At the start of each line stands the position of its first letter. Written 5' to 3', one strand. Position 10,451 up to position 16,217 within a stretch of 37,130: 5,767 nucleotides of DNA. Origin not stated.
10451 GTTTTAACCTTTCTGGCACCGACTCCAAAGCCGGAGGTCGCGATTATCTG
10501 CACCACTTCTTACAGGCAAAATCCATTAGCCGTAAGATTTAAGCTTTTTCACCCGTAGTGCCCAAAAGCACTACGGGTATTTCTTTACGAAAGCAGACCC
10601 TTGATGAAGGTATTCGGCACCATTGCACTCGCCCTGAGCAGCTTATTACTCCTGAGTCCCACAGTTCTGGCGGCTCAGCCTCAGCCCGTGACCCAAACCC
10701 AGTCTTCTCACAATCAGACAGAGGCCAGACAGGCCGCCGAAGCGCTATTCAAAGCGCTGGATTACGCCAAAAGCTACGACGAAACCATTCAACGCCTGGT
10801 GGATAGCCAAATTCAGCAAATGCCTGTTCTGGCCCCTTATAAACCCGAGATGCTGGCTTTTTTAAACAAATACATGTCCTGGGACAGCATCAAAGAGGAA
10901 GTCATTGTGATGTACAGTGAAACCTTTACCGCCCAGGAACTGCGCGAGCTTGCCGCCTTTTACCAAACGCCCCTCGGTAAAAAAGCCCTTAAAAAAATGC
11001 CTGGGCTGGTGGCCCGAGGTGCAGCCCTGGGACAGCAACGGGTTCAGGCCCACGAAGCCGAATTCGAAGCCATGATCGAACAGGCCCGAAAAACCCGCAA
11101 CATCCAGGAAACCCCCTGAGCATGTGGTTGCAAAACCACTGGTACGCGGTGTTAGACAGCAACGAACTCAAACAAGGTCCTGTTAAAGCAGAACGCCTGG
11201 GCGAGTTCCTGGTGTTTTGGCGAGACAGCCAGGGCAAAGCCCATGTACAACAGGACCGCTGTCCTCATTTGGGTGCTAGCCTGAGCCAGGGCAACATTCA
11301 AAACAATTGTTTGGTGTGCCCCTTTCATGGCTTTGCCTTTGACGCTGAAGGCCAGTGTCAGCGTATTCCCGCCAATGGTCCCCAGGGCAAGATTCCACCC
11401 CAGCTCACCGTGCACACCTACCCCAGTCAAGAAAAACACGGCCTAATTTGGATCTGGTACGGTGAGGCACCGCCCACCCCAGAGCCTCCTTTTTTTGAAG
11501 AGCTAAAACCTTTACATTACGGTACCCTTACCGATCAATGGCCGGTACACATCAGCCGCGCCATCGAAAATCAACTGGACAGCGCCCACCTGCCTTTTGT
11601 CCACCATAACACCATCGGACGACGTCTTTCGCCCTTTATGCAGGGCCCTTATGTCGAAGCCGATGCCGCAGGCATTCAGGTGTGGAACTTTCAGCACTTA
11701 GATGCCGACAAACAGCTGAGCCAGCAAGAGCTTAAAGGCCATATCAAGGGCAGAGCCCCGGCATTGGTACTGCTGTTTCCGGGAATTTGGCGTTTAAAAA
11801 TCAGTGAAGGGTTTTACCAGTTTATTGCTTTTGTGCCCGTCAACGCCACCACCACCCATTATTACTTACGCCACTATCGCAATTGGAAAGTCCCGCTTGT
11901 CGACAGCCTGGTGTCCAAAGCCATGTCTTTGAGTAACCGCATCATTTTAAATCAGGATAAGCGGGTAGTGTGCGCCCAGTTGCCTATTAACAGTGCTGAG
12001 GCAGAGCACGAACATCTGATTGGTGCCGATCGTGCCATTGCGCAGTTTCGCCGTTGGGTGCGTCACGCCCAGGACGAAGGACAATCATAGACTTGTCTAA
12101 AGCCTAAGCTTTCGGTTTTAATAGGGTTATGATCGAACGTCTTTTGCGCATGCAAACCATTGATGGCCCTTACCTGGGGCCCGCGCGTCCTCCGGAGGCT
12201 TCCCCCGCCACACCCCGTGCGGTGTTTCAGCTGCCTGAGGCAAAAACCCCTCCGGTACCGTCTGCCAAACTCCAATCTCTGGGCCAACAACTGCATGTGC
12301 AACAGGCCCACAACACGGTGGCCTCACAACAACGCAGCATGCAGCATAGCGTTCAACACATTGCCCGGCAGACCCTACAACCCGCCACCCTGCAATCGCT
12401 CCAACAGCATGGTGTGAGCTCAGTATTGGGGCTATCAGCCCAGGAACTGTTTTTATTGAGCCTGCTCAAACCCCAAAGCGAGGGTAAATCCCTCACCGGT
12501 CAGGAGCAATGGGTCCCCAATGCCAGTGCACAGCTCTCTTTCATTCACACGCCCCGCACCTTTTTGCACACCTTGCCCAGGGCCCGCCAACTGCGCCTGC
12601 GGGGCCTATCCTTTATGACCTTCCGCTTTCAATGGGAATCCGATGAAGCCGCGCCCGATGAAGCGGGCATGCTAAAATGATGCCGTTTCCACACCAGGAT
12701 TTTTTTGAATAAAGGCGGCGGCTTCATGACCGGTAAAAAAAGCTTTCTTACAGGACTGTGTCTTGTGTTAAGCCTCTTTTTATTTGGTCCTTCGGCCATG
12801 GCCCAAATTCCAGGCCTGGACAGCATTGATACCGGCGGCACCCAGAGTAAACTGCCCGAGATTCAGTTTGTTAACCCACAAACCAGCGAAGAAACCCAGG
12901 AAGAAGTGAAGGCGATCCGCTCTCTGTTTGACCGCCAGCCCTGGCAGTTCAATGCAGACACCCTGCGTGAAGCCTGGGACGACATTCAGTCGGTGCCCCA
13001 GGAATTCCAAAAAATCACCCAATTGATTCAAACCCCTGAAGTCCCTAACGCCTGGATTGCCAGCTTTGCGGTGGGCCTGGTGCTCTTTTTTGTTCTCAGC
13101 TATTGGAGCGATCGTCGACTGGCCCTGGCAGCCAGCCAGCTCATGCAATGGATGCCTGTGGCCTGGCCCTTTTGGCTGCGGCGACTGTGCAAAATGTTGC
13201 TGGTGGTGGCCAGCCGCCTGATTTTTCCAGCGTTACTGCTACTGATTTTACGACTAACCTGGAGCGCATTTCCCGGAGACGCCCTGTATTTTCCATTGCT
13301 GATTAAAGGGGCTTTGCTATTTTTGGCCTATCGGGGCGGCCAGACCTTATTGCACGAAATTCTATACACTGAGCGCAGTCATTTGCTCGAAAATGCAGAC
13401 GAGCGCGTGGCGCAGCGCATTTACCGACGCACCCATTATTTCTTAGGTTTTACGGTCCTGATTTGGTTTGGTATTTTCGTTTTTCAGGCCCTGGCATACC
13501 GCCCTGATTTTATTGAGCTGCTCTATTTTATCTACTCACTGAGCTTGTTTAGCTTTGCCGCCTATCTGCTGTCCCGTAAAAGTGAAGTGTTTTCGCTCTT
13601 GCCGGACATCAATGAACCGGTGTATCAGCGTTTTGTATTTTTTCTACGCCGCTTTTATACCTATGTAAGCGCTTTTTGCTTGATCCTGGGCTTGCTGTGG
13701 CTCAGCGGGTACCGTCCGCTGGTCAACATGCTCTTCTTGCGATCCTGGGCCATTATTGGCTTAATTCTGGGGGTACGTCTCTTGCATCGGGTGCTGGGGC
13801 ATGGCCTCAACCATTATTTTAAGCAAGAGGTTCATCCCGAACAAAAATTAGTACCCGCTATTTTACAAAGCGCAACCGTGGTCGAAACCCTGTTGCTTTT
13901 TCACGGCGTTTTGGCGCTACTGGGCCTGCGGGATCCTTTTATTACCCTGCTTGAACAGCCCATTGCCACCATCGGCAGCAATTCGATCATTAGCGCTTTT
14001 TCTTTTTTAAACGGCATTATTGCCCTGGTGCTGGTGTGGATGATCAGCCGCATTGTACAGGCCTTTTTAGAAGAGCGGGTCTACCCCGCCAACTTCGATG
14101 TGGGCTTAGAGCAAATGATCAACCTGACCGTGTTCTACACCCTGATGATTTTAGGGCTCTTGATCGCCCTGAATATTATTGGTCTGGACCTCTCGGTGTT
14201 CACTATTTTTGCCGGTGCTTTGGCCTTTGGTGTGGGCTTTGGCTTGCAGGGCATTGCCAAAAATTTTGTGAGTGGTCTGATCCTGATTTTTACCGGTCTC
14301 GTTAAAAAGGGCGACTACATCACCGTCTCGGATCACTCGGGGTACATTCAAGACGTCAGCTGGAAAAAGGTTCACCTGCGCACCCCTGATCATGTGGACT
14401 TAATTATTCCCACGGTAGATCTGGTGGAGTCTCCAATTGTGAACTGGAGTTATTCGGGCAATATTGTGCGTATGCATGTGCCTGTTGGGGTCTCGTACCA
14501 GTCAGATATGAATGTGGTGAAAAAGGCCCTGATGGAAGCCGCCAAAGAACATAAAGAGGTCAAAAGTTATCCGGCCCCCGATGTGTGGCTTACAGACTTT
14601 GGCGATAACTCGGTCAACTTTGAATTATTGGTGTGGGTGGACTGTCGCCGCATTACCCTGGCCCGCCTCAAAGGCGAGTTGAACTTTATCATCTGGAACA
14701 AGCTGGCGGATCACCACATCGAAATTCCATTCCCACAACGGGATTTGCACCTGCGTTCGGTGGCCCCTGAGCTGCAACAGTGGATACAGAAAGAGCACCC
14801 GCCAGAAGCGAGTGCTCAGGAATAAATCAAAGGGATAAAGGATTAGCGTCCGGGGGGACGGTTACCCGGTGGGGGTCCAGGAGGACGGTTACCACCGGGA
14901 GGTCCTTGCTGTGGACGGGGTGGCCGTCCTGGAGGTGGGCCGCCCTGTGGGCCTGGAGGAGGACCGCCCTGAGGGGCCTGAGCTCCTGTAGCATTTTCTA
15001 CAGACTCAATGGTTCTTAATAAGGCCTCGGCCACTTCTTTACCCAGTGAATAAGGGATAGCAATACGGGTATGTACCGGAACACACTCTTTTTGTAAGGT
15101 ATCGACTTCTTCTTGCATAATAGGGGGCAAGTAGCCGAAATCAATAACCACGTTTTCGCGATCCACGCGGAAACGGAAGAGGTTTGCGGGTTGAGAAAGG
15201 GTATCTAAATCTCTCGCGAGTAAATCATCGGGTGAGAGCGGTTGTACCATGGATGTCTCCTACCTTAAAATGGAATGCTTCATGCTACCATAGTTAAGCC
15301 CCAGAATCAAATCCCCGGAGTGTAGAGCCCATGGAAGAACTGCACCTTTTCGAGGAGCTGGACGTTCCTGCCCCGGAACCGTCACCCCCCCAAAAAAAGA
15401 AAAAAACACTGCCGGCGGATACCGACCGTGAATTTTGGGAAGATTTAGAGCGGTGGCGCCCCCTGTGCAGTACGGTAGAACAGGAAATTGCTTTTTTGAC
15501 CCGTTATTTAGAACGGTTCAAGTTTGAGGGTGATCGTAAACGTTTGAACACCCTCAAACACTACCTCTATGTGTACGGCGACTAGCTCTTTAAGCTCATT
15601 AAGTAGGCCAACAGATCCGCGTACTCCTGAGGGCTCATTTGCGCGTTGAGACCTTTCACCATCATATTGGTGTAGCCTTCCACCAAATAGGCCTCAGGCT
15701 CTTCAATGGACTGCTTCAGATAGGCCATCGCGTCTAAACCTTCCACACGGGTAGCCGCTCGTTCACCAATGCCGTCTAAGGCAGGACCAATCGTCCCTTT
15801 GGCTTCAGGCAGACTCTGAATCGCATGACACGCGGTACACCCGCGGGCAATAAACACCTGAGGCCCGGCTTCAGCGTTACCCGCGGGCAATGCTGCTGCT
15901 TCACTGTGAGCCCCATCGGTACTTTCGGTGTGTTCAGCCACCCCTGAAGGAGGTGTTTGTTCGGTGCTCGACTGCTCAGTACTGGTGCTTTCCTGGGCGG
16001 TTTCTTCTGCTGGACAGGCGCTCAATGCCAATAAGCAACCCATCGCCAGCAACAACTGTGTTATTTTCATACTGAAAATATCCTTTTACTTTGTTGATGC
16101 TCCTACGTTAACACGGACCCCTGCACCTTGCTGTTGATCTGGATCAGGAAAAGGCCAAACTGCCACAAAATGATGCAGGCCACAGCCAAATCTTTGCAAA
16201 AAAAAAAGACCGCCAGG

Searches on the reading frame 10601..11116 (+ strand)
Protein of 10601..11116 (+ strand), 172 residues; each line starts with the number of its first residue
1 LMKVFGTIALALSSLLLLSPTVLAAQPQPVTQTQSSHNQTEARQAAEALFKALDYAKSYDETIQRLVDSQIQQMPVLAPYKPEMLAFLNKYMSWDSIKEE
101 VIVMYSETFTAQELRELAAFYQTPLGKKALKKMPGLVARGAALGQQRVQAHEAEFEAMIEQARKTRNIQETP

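Call 64: search_protein_families(library=pfam, proteins=[window:10601-11116:+], max_evalue=0.001)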
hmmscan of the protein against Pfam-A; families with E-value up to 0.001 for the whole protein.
window:10601-11116:+ (172 aa): 1 family
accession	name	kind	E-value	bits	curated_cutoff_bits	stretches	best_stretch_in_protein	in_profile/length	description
PF09832.14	DUF2059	-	9.2e-18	64.4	23.6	1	96-151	2-57/60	Uncharacterized protein conserved in bacteria (DUF2059)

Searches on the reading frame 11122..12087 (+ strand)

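Call 50: search_protein_families(library=pfam, proteins=[window:11122-12087:+], max_evalue=0.001)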
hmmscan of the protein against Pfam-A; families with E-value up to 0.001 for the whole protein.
window:11122-12087:+ (322 aa): 2 families
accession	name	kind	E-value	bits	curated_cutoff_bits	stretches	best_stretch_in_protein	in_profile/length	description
PF00355.32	Rieske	-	5.7e-24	84.3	20.3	1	6-92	1-84/88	Rieske [2Fe-2S] domain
PF19112.6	VanA_C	-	8.4e-17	62.4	23.5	1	142-316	3-190/193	Vanillate O-demethylase oxygenase C-terminal domain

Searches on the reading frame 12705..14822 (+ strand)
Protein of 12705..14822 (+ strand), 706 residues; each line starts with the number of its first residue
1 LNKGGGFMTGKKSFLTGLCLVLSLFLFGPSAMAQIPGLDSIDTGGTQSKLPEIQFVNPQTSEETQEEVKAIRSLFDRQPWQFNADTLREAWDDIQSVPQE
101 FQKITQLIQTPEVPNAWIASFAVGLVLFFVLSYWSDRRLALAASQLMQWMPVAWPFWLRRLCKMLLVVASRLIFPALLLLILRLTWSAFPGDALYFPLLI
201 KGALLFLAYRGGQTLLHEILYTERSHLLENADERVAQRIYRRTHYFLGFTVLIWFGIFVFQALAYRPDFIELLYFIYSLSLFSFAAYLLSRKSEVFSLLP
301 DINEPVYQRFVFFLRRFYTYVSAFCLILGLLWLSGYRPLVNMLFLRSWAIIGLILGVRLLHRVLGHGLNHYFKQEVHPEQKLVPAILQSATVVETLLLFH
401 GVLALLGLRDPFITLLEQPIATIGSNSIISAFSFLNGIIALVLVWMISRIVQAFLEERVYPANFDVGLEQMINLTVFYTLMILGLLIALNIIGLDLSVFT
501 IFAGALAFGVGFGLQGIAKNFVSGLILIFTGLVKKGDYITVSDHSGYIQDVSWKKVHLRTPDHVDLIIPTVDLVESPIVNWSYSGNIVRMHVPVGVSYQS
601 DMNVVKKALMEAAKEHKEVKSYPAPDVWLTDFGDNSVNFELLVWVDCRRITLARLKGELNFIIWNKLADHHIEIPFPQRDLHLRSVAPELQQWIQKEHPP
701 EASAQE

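Call 50: search_protein_families(library=pfam, proteins=[window:12705-14822:+], max_evalue=0.001)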
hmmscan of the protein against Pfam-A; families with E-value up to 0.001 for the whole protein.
window:12705-14822:+ (706 aa): 2 families
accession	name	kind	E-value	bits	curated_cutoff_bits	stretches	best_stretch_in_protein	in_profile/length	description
PF00924.24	MS_channel_2nd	-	8.7e-18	64.6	20.2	1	517-582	2-67/68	Mechanosensitive ion channel, beta-domain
PF21082.3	MS_channel_3rd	-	1.6e-14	54.5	21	1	592-674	3-88/88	Mechanosensitive ion channel MscS, C-terminal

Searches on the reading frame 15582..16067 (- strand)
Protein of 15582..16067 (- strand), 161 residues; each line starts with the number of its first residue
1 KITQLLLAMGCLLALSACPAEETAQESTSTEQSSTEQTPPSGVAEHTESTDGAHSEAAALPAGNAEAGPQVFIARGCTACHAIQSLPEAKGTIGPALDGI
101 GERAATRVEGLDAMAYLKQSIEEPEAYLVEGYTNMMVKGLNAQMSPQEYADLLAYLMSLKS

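Call 64: search_protein_families(library=pfam, proteins=[window:15582-16067:-], max_evalue=0.001)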
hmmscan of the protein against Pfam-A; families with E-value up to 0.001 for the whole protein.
window:15582-16067:- (161 aa): 2 families
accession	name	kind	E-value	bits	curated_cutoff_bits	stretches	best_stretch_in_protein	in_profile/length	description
PF00034.26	Cytochrom_C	-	9.3e-11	43.3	21.3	1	65-160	1-90/90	Cytochrome c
PF13442.11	Cytochrome_CBB3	-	0.00024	21.8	27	1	64-156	2-68/68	Cytochrome C oxidase, cbb3-type, subunit III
